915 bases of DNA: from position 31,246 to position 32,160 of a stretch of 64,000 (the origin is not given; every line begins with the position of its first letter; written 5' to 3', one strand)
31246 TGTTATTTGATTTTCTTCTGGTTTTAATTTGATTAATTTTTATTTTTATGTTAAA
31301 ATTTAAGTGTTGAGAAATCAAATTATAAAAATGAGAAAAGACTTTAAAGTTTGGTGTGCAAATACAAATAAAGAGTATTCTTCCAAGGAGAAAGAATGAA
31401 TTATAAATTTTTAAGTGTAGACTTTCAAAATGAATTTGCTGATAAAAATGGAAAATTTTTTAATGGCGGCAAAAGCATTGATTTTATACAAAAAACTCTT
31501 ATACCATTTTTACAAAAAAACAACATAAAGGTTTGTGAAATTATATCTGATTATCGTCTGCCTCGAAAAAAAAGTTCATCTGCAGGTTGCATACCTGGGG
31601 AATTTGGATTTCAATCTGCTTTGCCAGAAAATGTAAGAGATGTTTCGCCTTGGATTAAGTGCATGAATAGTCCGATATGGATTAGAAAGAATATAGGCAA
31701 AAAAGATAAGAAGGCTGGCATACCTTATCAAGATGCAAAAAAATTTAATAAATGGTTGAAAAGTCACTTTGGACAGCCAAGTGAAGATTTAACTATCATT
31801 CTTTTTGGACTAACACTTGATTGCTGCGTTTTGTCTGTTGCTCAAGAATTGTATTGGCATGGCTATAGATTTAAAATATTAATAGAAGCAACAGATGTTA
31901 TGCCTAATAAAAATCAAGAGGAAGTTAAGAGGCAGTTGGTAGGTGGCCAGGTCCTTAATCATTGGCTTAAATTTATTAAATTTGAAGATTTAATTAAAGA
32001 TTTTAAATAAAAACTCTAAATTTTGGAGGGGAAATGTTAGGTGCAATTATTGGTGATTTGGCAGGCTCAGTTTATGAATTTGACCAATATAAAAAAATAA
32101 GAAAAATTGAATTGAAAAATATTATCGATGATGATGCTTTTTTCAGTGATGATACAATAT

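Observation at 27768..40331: A 12.5-kb NAD / ADP-ribose salvage island, unusually complete and enriched in ADP-ribose-processing enzymes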

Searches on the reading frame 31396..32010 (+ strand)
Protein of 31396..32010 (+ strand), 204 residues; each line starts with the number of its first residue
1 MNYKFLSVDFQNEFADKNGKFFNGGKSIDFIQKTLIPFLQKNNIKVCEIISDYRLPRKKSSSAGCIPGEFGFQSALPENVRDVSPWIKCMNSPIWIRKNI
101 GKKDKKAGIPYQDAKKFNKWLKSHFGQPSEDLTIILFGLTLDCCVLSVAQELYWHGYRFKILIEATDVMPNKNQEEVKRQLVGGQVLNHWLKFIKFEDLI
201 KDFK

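Call 4: search_protein_families(library=pfam, proteins=[window:31396-32010:+], max_evalue=0.01)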
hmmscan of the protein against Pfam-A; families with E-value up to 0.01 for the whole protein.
window:31396-32010:+ (204 aa): 1 family
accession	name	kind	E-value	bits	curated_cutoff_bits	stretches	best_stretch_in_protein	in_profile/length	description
PF00857.26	Isochorismatase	-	4.1e-05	24.2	27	1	6-182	4-164/175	Isochorismatase domain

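Call 8: search_protein_families(library=ncbifam, proteins=[window:31396-32010:+], max_evalue=0.01)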
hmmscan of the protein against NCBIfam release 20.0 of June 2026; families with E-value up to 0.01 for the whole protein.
window:31396-32010:+ (204 aa): 0 families

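Call 18: search_solved_structures(query=window:31396-32010:+, max_evalue=1)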
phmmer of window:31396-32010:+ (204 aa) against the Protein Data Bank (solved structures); distinct sequences matched with E-value up to 1: 3.
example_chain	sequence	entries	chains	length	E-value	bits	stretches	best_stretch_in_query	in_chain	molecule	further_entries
3s2s_A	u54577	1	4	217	0.067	15.9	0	133-175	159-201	Putative pyrazinamidase/nicotinamidase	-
3o90_A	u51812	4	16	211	0.61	12.7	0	133-174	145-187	nicotinamidase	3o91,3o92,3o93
5zn8_A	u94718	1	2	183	0.81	12.3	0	134-161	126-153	Isochorismatase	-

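Call 25: find_homologous_proteins(query=window:31396-32010:+, max_evalue=0.001)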
Query window:31396-32010:+ (204 aa): 276 proteins with E <= 0.001 among 385 candidates; the best 120 are listed.
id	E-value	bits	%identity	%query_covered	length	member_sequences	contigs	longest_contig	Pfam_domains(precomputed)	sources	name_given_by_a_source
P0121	9.8e-137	471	100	100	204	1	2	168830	-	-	-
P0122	3.3e-102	358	73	99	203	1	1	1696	PF00857.27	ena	-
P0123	3.7e-97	342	70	99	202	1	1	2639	PF00857.27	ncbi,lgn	-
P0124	7.3e-93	328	68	100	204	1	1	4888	PF00857.27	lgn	-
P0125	2.8e-92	326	69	99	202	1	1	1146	-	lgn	-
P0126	5.3e-92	325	68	100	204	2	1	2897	PF00857.27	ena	-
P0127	4.7e-91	322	67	100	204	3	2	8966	PF00857.27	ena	-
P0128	5.6e-91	322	68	100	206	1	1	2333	PF00857.27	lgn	-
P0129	1.5e-89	317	67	100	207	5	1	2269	PF00857.27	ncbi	-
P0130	1.3e-75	271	59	99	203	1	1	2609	PF00857.27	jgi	jgi:nicotinamidase-related amidase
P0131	1.5e-69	252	53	97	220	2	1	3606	-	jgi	-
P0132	7.2e-68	246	55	98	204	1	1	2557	PF00857.27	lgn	-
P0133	1.2e-66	242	55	98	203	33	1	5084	PF00857.27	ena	-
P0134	3.3e-65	238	54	98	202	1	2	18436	PF00857.27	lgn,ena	-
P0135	3.7e-65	237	52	99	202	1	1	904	PF00857.27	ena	-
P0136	9.0e-65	236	54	99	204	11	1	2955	PF00857.27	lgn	-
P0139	4.5e-61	224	52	98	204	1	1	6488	PF00857.27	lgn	-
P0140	8.5e-61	223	50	100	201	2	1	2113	PF00857.27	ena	-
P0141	1.1e-60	223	50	98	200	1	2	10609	PF00857.27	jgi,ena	-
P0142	2.5e-60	222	49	98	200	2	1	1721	PF00857.27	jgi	jgi:nicotinamidase-related amidase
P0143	3.4e-60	221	53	96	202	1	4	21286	PF00857.27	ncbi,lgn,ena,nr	ncbi:MAG: isochorismatase family protein [Nanoarchaeota archaeon]|nr:isochorismatase family protein 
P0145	3.3e-59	218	52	98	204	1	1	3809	PF00857.27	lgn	-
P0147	1.3e-58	216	49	100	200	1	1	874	PF00857.27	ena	-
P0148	2.3e-58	215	49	99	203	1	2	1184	PF00857.27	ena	-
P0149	4.2e-58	214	52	97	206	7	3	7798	PF00857.27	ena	-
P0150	4.4e-58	214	49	100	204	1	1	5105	PF00857.27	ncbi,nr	ncbi:MAG: isochorismatase family protein [archaeon]|nr:isochorismatase family protein [archaeon]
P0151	5.4e-58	214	49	99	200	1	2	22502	PF00857.27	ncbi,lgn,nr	ncbi:isochorismatase family protein [Candidatus Pacearchaeota archaeon]|nr:isochorismatase family pr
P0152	8.4e-58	213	51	97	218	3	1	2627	PF00857.27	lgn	-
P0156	1.7e-57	212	51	98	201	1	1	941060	-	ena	-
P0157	1.8e-57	212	48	98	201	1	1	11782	PF00857.27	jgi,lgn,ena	-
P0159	3.1e-57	211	49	98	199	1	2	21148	PF00857.27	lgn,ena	-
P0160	4.5e-57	211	48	98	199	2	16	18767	PF00857.27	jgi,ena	-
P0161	4.6e-57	211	50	98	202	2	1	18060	PF00857.27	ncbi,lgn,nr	ncbi:cysteine hydrolase family protein [Candidatus Woesearchaeota archaeon]|nr:cysteine hydrolase fa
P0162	5.3e-57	211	51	97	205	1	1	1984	PF00857.27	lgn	-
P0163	5.4e-57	211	48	99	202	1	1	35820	PF00857.27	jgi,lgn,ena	-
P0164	7.1e-57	210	49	96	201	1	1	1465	PF00857.27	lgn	-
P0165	9.5e-57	210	49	96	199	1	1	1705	PF00857.27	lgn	-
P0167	9.9e-57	210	47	97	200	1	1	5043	PF00857.27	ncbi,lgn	-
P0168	1.7e-56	209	48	99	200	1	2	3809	PF00857.27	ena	-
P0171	2.2e-56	209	49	99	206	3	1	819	PF00857.27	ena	-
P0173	2.7e-56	208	48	99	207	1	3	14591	PF00857.27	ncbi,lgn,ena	ncbi:MAG: hypothetical protein AABW45_00475 [Nanoarchaeota archaeon]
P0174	5.7e-56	207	48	98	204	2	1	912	PF00857.27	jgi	jgi:nicotinamidase-related amidase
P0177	6.5e-56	207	50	100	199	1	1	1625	PF00857.27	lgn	-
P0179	7.5e-56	207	48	96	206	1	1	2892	PF00857.27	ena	-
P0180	8.2e-56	207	51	98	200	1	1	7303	PF00857.27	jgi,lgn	-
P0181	8.7e-56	207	46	98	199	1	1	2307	PF00857.27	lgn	-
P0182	1.4e-55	206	50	92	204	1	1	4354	PF00857.27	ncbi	-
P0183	1.5e-55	206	47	96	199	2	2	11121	PF00857.27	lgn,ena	-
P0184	1.7e-55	206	46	97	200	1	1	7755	PF00857.27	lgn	-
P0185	2.3e-55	205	49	98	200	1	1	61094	PF00857.27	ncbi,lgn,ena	-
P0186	2.4e-55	205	49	98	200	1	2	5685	PF00857.27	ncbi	ncbi:MAG: isochorismatase family protein [Candidatus Paceibacterota bacterium]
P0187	2.8e-55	205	48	97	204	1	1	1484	PF00857.27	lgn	-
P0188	3.0e-55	205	45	96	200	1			PF00857.27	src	-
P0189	3.6e-55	205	49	97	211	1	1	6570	PF00857.27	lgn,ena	-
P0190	3.6e-55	205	48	98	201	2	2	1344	PF00857.27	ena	-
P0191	4.2e-55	204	47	100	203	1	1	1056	PF00857.27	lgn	-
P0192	4.3e-55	204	47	100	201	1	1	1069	PF00857.27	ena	-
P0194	4.7e-55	204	48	96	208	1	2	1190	PF00857.27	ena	-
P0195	6.0e-55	204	48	98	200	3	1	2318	PF00857.27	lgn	-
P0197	6.8e-55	204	47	99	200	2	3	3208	PF00857.27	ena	-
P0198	7.7e-55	204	49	99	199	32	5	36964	PF00857.27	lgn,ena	-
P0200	8.3e-55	204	46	100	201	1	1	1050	PF00857.27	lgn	-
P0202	1.4e-54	203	47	96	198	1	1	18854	PF00857.27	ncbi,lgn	-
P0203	1.6e-54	203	47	100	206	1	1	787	PF00857.27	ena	-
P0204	1.6e-54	203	45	96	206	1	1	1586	PF00857.27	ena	-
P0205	1.7e-54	202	49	96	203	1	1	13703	PF00857.27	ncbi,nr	ncbi:MAG: isochorismatase family protein [Patescibacteria group bacterium]|nr:isochorismatase family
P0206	1.9e-54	202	46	99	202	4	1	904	PF00857.27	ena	-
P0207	2.0e-54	202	48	98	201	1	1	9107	PF00857.27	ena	-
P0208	2.0e-54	202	49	98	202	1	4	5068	PF00857.27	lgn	-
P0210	2.4e-54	202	45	97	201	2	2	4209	PF00857.27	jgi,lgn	-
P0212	2.8e-54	202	45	98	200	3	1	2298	PF00857.27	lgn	-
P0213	3.2e-54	202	48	97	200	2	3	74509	PF00857.27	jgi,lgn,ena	-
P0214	3.5e-54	202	48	99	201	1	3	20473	PF00857.27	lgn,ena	-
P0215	3.5e-54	201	47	99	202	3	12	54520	PF00857.27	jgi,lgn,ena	-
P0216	3.5e-54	201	47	100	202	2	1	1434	PF00857.27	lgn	-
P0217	3.5e-54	201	48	97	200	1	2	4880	PF00857.27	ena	-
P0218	4.0e-54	201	49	96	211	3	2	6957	PF00857.27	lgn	-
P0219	4.3e-54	201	47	97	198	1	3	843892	PF00857.27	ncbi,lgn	-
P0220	4.5e-54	201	44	97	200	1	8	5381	PF00857.27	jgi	jgi:nicotinamidase-related amidase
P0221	5.5e-54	201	46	98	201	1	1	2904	PF00857.27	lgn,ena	-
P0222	5.8e-54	201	49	92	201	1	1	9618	PF00857.27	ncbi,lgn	ncbi:MAG: hypothetical protein WAV10_00110 [Minisyncoccia bacterium]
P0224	6.3e-54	201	47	99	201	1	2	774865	PF00857.27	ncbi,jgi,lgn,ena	-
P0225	7.6e-54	200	46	99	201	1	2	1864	PF00857.27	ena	-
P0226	8.8e-54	200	46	96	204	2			PF00857.27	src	-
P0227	9.7e-54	200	48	98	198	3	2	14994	PF00857.27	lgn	-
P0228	9.8e-54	200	48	96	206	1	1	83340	PF00857.27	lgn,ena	-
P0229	9.9e-54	200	49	99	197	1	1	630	PF00857.27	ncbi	-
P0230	1.0e-53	200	47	100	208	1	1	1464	PF00857.27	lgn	-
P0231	1.0e-53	200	44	100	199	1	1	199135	PF00857.27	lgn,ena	-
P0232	1.0e-53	200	48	98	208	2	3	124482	PF00857.27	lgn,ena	-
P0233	1.3e-53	200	50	92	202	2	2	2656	PF00857.27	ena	-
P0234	1.3e-53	200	46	99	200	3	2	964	PF00857.27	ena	-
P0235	1.3e-53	200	48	96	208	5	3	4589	PF00857.27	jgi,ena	-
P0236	1.3e-53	200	45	98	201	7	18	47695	PF00857.27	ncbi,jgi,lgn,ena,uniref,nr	ncbi:hypothetical protein A2110_00010 [Candidatus Jorgensenbacteria bacterium GWA1_54_12]|uniref:Unc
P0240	1.6e-53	199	45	97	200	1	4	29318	PF00857.27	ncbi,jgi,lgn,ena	-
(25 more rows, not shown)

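Call 27: find_encoding_contigs(protein=P0156, flank=8000, max_places=1)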
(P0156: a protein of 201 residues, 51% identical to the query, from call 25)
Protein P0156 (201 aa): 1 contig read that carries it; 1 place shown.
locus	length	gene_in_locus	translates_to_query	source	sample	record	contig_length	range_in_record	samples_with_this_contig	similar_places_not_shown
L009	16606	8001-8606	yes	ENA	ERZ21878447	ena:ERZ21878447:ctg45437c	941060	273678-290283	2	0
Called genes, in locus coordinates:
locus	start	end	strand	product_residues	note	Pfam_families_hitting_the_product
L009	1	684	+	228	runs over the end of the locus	-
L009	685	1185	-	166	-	-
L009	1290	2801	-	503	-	PF01676:Metalloenzyme, PF06415:iPGM_N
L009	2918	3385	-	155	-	-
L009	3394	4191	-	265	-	-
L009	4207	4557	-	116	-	PF24709:DUF7670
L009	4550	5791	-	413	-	PF07690:MFS_1, PF11700:ATG22, PF07690:MFS_1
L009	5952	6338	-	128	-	PF00293:NUDIX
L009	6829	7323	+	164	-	-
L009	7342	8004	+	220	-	PF20108:DUF6498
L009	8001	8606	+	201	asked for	-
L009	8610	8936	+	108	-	-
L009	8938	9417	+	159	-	PF18931:DUF5680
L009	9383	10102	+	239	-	PF03167:UDG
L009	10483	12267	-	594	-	PF00009:GTP_EFTU, PF01926:MMR_HSR1 (weak), PF22042:EF-G_D2, PF03144:GTP_EFTU_D2, PF00679:EFG_C, PF21018:BipA_C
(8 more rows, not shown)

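Call 28: find_encoding_contigs(protein=P0224, flank=8000, max_places=1)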
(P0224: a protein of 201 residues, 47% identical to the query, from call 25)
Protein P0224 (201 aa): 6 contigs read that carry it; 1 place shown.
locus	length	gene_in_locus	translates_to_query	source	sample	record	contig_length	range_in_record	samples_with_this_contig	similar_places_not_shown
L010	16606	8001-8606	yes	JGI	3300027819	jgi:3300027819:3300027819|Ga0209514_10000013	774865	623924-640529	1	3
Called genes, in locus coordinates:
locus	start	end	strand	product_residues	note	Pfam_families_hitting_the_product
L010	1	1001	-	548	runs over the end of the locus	PF00999:Na_H_Exchanger, PF02254:TrkA_N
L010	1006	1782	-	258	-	PF00849:PseudoU_synth_2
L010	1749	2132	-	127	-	PF01258:zf-dskA_traR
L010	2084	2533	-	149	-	-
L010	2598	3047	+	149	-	-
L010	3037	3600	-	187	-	PF08207:EFP_N, PF01132:EFP, PF09285:Elong-fact-P_C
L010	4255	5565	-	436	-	PF00772:DnaB, PF13481:AAA_25, PF03796:DnaB_C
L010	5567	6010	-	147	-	PF13483:Lactamase_B_3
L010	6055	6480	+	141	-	-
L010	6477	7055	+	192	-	PF18914:DUF5666 (faint)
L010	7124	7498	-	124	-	-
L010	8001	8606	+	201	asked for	PF00857:Isochorismatase (weak)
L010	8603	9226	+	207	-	PF01936:NYN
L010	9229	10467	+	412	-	PF13393:tRNA-synt_His, PF00587:tRNA-synt_2b, PF13393:tRNA-synt_His (weak), PF03129:HGTP_anticodon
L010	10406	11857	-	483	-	PF00478:IMPDH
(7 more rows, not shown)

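Call 29: find_encoding_contigs(protein=P0134, flank=8000, max_places=1)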
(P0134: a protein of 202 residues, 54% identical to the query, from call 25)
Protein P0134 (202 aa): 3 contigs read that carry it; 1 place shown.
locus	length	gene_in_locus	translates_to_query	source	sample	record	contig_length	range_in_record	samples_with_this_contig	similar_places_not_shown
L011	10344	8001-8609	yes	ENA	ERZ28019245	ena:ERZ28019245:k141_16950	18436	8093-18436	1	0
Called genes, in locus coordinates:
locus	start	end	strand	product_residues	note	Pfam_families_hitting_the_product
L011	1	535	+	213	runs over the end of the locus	PF01863:YgjP-like, PF10263:SprT-like (weak)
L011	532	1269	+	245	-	PF22435:MRM3-like_sub_bind, PF00588:SpoU_methylase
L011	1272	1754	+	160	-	PF01782:RimM, PF05239:PRC (weak), PF24986:PRC_RimM (weak)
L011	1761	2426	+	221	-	PF01746:tRNA_m1G_MT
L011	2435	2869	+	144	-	-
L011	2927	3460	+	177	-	-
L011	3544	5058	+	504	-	-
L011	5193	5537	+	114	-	PF01245:Ribosomal_L19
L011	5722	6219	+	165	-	PF10502:Peptidase_S26, PF00717:Peptidase_S24 (weak)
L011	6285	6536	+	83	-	-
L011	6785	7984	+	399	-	PF02073:Peptidase_M29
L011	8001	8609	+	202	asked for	PF00857:Isochorismatase (weak)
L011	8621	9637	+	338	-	PF02423:OCD_Mu_crystall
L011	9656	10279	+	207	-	PF03575:Peptidase_S51, PF21433:M3K_C (faint)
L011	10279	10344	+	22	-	?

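Call 65: search_protein_families(library=padloc, proteins=[window:31396-32010:+], max_evalue=0.001)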
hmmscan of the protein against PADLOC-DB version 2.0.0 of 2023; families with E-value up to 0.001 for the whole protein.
window:31396-32010:+ (204 aa): 0 families

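Call 84: find_encoding_contigs(protein=P0127, flank=9000, max_places=2)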
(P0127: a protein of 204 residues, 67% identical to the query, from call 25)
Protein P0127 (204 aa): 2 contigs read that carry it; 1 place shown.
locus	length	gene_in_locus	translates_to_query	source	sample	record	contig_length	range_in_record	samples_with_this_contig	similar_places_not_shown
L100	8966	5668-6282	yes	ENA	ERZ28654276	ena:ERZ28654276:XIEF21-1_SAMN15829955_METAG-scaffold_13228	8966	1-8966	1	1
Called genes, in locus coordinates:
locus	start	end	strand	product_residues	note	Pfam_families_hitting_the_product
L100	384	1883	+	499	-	PF00239:Resolvase, PF07508:Recombinase, PF13408:Zn_ribbon_recom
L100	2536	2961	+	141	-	PF05119:Terminase_4 (weak)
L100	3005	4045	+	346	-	PF14386:DUF4417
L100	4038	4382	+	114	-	-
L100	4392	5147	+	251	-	-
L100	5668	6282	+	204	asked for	PF00857:Isochorismatase (faint)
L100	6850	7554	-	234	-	PF00702:Hydrolase, PF13419:HAD_2, PF13242:Hydrolase_like (faint)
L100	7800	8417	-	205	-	-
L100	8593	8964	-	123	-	?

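Call 85: find_encoding_contigs(protein=P0124, flank=9000, max_places=2)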
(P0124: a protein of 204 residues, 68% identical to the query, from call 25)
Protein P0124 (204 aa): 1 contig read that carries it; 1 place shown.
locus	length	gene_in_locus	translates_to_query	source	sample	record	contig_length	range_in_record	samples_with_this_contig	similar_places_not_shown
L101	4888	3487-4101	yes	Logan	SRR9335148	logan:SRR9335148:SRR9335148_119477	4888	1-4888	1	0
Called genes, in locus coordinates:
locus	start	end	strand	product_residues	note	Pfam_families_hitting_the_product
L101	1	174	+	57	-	?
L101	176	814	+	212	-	PF00528:BPD_transp_1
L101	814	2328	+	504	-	PF00528:BPD_transp_1, PF04069:OpuAC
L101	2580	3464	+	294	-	PF00389:2-Hacid_dh, PF02826:2-Hacid_dh_C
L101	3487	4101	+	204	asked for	PF00857:Isochorismatase (faint)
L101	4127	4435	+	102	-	-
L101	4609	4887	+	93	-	?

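Call 94: search_solved_structures(query=A4, max_evalue=0.01)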
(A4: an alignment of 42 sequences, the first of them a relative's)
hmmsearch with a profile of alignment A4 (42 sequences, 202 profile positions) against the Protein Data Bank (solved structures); distinct sequences matched with E-value up to 0.01: 15.
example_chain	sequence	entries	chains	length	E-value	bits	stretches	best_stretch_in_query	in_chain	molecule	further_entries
5bk6_A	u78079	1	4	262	1.7e-05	27.6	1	127-169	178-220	Putative amidase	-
6azo_A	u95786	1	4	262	1.7e-05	27.5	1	127-169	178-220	Putative amidase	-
6azs_A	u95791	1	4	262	1.7e-05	27.5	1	127-169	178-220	Putative amidase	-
5zn8_A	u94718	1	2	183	0.00013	24.7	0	130-171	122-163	Isochorismatase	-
6a8l_A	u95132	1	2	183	0.00015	24.5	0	130-171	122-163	Isochorismatase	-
2b34_A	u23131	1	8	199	0.00017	24.3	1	109-173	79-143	MAR1 Ribonuclease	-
3s2s_A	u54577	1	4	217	0.00019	24.1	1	129-174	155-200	Putative pyrazinamidase/nicotinamidase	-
3eef_A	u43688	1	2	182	0.00034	23.3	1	128-168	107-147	N-carbamoylsarcosine amidase related protein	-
29iv_A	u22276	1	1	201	0.00045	22.9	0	127-188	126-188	nicotinamidase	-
6azn_A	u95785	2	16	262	0.00089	21.9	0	127-169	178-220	Putative amidase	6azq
3o90_A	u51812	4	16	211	0.0017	21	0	130-169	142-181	nicotinamidase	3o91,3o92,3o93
3kl2_A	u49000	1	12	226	0.0017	21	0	127-175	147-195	Putative isochorismatase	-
6xix_A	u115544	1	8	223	0.0018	20.9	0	130-169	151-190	Cysteine hydrolase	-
8rl0_A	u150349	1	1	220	0.0048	19.5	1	117-170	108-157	Isochorismatase-like domain-containing protein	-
8rkz_G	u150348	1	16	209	0.0081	18.8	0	128-173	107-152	Isochorismatase family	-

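Call 100: predict_structure(alignment_id=A4)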
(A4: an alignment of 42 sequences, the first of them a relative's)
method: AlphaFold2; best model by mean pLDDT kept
length: 204 residues; sequences in the alignment: 42
mean_pLDDT: 95.6   pTM: 0.92
mean pLDDT of the five models: 95.6, 95.4, 95.4, 94.6, 94.6
residues with pLDDT >= 90: 186; 70-90: 18; 50-70: 0; < 50: 0
segments of 3 or more residues with pLDDT < 50: none
pLDDT, mean of each block of 10 residues (from residue 1): 95 98 96 98 98 89 94 98 95 97 97 98 97 98 97 98 97 93 85 97 88
secondary structure, 60 per line:
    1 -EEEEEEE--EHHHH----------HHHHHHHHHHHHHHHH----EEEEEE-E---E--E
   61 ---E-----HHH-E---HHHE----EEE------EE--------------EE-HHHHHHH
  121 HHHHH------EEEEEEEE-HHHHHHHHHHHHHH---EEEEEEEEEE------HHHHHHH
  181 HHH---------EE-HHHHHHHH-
elements in order: E2-8 H12-15 H26-41 E46-51 E86-88 H114-125 E132-139 H141-154 E158-167 H174-183 H196-203

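Call 104: fold_search(model_id=the predicted structure, library=pdb)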
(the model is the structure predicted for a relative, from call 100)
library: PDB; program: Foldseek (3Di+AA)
matches with E <= 10: 855; with E <= 0.001: 121
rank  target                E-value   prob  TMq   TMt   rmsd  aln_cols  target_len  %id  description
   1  3hb7_A                2.1e-08  1.00  0.58  0.62   5.6       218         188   18  The Crystal Structure of an Isochorismatase-like Hydrolase from Alkaliphilus metalliredigens to 2.3A (released 2009-07-07)
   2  3hb7_C                2.2e-08  1.00  0.60  0.68   5.3       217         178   17  The Crystal Structure of an Isochorismatase-like Hydrolase from Alkaliphilus metalliredigens to 2.3A (released 2009-07-07)
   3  3hb7_H                6.0e-08  1.00  0.60  0.70   5.2       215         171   18  The Crystal Structure of an Isochorismatase-like Hydrolase from Alkaliphilus metalliredigens to 2.3A (released 2009-07-07)
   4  3hb7_D                7.3e-08  1.00  0.60  0.67   5.3       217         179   18  The Crystal Structure of an Isochorismatase-like Hydrolase from Alkaliphilus metalliredigens to 2.3A (released 2009-07-07)
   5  3hb7_B                1.6e-07  1.00  0.59  0.66   5.2       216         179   17  The Crystal Structure of an Isochorismatase-like Hydrolase from Alkaliphilus metalliredigens to 2.3A (released 2009-07-07)
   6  3kl2_I                1.7e-07  1.00  0.56  0.57   6.5       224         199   14  Crystal structure of a putative isochorismatase from Streptomyces avermitilis (released 2009-11-24)
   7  3eef_A                1.8e-07  1.00  0.58  0.67   5.2       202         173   15  Crystal structure of N-carbamoylsarcosine amidase from thermoplasma acidophilum (released 2008-09-16)
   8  3hb7_F                2.0e-07  1.00  0.64  0.70   4.7       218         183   17  The Crystal Structure of an Isochorismatase-like Hydrolase from Alkaliphilus metalliredigens to 2.3A (released 2009-07-07)
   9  3hb7_G                2.1e-07  1.00  0.62  0.68   5.0       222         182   17  The Crystal Structure of an Isochorismatase-like Hydrolase from Alkaliphilus metalliredigens to 2.3A (released 2009-07-07)
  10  3kl2_B                2.6e-07  1.00  0.57  0.58   6.5       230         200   13  Crystal structure of a putative isochorismatase from Streptomyces avermitilis (released 2009-11-24)
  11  3kl2_E                3.8e-07  1.00  0.53  0.53   6.8       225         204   14  Crystal structure of a putative isochorismatase from Streptomyces avermitilis (released 2009-11-24)
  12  5ha8                  5.1e-07  1.00  0.56  0.63   5.5       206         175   12  Structure of a cysteine hydrolase (released 2017-01-18)
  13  3o90_A                5.5e-07  1.00  0.63  0.68   4.7       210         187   17  High resolution crystal structures of Streptococcus pneumoniae nicotinamidase with trapped intermediates provide insig (released 2011-01-12)
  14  3kl2_F                5.8e-07  1.00  0.61  0.62   5.2       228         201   13  Crystal structure of a putative isochorismatase from Streptomyces avermitilis (released 2009-11-24)
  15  3kl2_A                5.8e-07  1.00  0.58  0.58   6.3       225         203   14  Crystal structure of a putative isochorismatase from Streptomyces avermitilis (released 2009-11-24)
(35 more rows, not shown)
